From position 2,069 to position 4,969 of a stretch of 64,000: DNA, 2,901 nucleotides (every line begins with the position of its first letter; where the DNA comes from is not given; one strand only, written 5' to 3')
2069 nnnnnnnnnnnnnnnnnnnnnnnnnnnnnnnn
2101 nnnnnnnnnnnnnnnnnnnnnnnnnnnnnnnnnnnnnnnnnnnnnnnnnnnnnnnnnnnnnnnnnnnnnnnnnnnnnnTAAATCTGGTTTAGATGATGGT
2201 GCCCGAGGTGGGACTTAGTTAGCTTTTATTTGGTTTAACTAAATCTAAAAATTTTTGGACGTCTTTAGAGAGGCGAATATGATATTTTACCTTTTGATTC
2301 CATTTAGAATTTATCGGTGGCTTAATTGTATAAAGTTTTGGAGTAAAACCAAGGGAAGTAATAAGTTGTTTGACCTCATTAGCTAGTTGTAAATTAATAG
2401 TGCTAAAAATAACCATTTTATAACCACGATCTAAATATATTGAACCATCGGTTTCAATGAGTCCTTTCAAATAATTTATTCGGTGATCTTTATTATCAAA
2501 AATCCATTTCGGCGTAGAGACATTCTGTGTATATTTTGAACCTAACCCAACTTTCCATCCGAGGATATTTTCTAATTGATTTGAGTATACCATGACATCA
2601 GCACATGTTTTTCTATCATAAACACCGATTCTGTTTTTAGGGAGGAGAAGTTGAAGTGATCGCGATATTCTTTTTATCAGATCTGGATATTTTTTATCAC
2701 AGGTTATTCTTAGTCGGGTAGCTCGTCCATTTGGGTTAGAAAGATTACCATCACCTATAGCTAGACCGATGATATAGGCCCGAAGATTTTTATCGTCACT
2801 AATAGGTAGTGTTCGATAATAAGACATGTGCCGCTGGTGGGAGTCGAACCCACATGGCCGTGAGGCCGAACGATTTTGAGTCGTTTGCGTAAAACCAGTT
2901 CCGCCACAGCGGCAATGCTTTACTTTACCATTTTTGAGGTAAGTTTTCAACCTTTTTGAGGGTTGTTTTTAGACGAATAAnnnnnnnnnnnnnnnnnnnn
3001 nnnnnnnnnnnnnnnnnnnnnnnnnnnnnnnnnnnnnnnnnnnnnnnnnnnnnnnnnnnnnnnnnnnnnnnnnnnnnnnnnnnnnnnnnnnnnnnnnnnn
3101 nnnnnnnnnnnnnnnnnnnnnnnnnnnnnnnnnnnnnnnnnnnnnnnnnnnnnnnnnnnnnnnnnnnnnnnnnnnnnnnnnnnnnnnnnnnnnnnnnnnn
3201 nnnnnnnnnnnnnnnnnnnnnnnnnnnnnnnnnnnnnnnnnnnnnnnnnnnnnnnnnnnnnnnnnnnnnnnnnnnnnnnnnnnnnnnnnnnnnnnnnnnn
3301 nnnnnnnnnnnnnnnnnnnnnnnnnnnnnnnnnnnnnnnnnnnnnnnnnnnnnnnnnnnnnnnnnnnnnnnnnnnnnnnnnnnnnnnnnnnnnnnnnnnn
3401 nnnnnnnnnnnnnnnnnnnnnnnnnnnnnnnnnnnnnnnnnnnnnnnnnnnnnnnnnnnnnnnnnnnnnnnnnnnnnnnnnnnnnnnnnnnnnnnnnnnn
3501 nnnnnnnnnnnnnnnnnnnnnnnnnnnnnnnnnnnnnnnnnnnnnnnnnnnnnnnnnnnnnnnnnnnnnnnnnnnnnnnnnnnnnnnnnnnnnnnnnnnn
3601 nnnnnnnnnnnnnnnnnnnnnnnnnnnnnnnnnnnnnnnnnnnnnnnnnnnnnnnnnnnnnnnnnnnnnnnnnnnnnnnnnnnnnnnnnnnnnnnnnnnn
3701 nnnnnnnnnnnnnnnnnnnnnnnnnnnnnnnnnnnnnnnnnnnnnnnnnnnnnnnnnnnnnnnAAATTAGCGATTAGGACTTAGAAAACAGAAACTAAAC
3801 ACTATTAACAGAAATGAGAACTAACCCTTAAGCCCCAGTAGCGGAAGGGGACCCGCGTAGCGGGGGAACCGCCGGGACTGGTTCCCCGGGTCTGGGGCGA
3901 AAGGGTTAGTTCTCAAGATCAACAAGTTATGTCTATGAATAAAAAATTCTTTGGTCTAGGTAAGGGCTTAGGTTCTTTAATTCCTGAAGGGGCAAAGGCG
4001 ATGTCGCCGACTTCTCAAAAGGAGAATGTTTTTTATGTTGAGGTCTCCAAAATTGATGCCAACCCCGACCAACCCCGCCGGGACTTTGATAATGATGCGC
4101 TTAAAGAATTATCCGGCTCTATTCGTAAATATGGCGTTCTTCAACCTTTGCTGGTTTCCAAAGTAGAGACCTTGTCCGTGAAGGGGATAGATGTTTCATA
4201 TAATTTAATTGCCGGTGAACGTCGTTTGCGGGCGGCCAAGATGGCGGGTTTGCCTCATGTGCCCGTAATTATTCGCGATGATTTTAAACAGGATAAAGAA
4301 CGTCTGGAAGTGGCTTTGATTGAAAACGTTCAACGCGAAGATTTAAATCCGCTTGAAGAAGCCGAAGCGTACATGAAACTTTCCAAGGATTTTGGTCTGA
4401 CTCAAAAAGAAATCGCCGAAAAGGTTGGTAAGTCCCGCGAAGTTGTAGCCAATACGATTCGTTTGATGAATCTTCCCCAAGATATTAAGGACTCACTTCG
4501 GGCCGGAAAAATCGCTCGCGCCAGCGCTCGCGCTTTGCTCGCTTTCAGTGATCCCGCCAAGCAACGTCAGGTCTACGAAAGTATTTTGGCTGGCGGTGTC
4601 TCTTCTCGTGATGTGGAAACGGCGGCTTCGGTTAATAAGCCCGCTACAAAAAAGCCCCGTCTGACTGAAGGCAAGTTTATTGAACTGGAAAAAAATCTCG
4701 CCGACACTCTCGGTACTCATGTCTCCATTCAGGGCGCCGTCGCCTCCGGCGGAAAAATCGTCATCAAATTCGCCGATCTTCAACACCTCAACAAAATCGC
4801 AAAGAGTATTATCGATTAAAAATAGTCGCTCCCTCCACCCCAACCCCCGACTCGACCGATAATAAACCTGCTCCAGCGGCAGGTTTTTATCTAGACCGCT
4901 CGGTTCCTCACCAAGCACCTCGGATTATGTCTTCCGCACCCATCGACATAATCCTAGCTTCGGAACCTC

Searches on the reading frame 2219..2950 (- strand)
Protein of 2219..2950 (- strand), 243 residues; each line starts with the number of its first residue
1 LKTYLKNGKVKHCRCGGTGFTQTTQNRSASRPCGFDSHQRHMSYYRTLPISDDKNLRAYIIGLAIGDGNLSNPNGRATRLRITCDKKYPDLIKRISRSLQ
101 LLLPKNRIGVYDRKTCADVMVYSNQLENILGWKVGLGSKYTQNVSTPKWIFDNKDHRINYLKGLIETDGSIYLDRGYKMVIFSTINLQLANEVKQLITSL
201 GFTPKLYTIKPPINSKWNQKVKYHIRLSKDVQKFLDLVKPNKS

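Call 13: search_protein_families(library=pfam, proteins=[window:2219-2950:-], max_evalue=0.01)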
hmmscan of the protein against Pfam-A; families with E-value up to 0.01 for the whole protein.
window:2219-2950:- (243 aa): 4 families
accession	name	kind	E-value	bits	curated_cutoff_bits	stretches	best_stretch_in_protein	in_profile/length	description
PF14528.11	LAGLIDADG_3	-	7.7e-14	52.2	22.5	1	158-238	4-81/82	LAGLIDADG-like domain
PF05204.19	Hom_end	-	2.9e-07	31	21.1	1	152-232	9-90/110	Homing endonuclease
PF14527.11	LAGLIDADG_WhiA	-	0.00021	21.8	23.2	0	159-240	3-76/93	WhiA LAGLIDADG-like domain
PF10298.14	WhiA_N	-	0.0047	17.4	23.4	1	156-236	3-81/86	WhiA N-terminal LAGLIDADG-like domain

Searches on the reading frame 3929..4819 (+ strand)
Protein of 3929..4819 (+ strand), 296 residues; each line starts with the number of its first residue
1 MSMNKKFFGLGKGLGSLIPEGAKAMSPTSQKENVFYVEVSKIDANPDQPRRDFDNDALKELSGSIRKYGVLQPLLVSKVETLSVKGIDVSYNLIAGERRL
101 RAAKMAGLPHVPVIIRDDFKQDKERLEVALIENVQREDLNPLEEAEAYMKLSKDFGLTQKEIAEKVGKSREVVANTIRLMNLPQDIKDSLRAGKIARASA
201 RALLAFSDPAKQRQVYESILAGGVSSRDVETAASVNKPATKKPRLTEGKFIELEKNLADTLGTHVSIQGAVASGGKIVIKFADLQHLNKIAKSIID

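Call 13: search_protein_families(library=pfam, proteins=[window:3929-4819:+], max_evalue=0.01)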
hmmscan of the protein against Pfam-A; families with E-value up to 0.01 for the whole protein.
window:3929-4819:+ (296 aa): 5 families
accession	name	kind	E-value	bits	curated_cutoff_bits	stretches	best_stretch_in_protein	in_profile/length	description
PF17762.8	HTH_ParB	-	1.9e-31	108.7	22.6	1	137-233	1-97/102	ParB HTH domain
PF02195.25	ParB_N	-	6e-28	97.2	26.3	1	34-135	3-95/95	ParB N-terminal domain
PF23552.2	ParB_C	-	7.9e-09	35.3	23.8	1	252-292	7-47/50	ParB dimerisation domain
PF08535.16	KorB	-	0.0039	17.6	22.3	0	156-193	3-40/89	KorB domain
PF08281.18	Sigma70_r4_2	-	0.008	16.3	25.7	0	151-177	21-47/54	Sigma-70, region 4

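Call 16: find_encoding_contigs(protein=window:3929-4819:+, flank=6000, max_places=10)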
Protein window:3929-4819:+ (296 aa): no gene with exactly this product is on record in the collection.

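Call 25: find_encoding_contigs(protein=window:3935-4819:+, flank=5000, max_places=10)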
Protein window:3935-4819:+ (294 aa): 18 contigs read that carry it; 10 places shown.
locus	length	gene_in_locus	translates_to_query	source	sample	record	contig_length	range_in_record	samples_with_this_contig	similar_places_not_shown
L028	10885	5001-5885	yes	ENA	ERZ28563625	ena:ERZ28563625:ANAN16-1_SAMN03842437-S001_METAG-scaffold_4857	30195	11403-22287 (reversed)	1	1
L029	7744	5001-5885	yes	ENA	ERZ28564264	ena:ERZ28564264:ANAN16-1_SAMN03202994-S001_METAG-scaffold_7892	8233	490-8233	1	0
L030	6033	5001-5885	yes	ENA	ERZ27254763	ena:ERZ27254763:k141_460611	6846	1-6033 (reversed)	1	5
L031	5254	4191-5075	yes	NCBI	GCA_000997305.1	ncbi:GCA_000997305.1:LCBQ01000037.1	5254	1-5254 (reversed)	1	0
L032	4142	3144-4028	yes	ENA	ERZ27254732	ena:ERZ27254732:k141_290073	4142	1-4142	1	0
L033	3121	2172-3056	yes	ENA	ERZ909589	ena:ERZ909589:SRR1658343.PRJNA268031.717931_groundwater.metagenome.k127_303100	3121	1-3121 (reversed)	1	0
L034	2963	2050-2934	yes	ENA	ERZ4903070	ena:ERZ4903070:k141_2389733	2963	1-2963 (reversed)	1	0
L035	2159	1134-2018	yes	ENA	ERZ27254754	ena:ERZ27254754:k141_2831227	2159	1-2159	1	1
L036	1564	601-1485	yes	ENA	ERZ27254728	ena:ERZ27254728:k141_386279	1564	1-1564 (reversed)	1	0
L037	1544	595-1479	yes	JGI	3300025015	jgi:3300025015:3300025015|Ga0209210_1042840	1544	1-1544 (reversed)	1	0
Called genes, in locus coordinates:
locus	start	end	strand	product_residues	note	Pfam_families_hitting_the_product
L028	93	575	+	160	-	PF01029:NusB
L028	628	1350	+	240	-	PF22935:RM44_endonuclase (faint), PF14622:Ribonucleas_3_3, PF00636:Ribonuclease_3, PF00035:dsrm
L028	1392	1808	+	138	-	PF00886:Ribosomal_S16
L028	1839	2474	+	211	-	PF01300:Sua5_yciO_yrdC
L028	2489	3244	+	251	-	PF02673:BacA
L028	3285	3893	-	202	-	PF05204:Hom_end (faint), PF14528:LAGLIDADG_3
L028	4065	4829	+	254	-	PF00142:Fer4_NifH, PF01656:CbiA, PF02374:ArsA_ATPase (faint), PF06564:CBP_BcsQ, PF07015:VirC1 (faint), PF09140:MipZ (faint), PF10609:ParA, PF13614:AAA_31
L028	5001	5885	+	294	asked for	PF02195:ParB_N, PF17762:HTH_ParB, PF23552:ParB_C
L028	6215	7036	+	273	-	PF01555:N6_N4_Mtase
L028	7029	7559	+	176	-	-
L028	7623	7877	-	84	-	-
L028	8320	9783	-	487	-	PF13328:HD_4, PF01966:HD (weak), PF04607:RelA_SpoT, PF02824:TGS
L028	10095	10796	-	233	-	-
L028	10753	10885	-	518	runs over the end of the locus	-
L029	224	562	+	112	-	PF01029:NusB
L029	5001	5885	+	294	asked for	PF02195:ParB_N, PF17762:HTH_ParB, PF23552:ParB_C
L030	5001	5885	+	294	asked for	PF02195:ParB_N, PF17762:HTH_ParB, PF23552:ParB_C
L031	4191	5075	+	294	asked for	PF02195:ParB_N, PF17762:HTH_ParB, PF23552:ParB_C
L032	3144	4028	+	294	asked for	PF02195:ParB_N, PF17762:HTH_ParB, PF23552:ParB_C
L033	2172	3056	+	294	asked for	PF02195:ParB_N, PF17762:HTH_ParB, PF23552:ParB_C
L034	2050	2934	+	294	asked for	PF02195:ParB_N, PF17762:HTH_ParB, PF23552:ParB_C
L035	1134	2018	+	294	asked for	PF02195:ParB_N, PF17762:HTH_ParB, PF23552:ParB_C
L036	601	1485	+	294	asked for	PF02195:ParB_N, PF17762:HTH_ParB, PF23552:ParB_C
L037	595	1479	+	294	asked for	PF02195:ParB_N, PF17762:HTH_ParB, PF23552:ParB_C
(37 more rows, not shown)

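Call 88: list_cluster_members(proteins=[L004:2042-3103:+, window:3935-4819:+, window:7254-8717:-, window:5149-5970:+])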
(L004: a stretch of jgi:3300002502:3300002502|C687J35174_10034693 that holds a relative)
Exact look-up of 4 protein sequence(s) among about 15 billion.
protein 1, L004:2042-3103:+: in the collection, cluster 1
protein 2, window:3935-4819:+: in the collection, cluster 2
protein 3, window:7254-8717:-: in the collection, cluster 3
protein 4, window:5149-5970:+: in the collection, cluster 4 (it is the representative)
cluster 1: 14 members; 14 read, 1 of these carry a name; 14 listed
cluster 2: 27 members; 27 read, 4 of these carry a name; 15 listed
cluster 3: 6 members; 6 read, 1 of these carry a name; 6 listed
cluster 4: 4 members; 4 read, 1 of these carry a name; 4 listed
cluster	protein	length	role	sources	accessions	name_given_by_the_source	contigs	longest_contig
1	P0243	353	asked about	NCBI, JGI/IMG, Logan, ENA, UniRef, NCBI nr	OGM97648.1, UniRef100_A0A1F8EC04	MAG: hypothetical protein A2735_03520 [Candidatus Yanofskybacteria bacterium ... | PDZ domain-containing protein n=1 Tax=Candidatus Yanofskybacteria bacterium ...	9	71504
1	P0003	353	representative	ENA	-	-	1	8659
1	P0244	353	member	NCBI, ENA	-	-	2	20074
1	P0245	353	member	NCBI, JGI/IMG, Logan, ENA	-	-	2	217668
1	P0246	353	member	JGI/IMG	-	-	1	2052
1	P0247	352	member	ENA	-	-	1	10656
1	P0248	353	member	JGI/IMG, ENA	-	-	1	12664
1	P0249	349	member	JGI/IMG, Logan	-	-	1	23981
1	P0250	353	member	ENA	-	-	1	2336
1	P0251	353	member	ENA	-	-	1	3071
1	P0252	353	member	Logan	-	-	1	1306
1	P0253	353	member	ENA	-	-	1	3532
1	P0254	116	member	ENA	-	-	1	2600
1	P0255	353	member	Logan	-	-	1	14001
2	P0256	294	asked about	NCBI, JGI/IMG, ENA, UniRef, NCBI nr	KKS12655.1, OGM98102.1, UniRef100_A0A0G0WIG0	MAG: hypothetical protein A2735_00110 [Candidatus Yanofskybacteria bacterium ... | ParB-like protein partition protein n=2 Tax=Candidatus Yanofskyibacteriota TaxID=1752733 ... | MAG: ParB-like protein partition protein [Candidatus Yanofskybacteria bacterium ...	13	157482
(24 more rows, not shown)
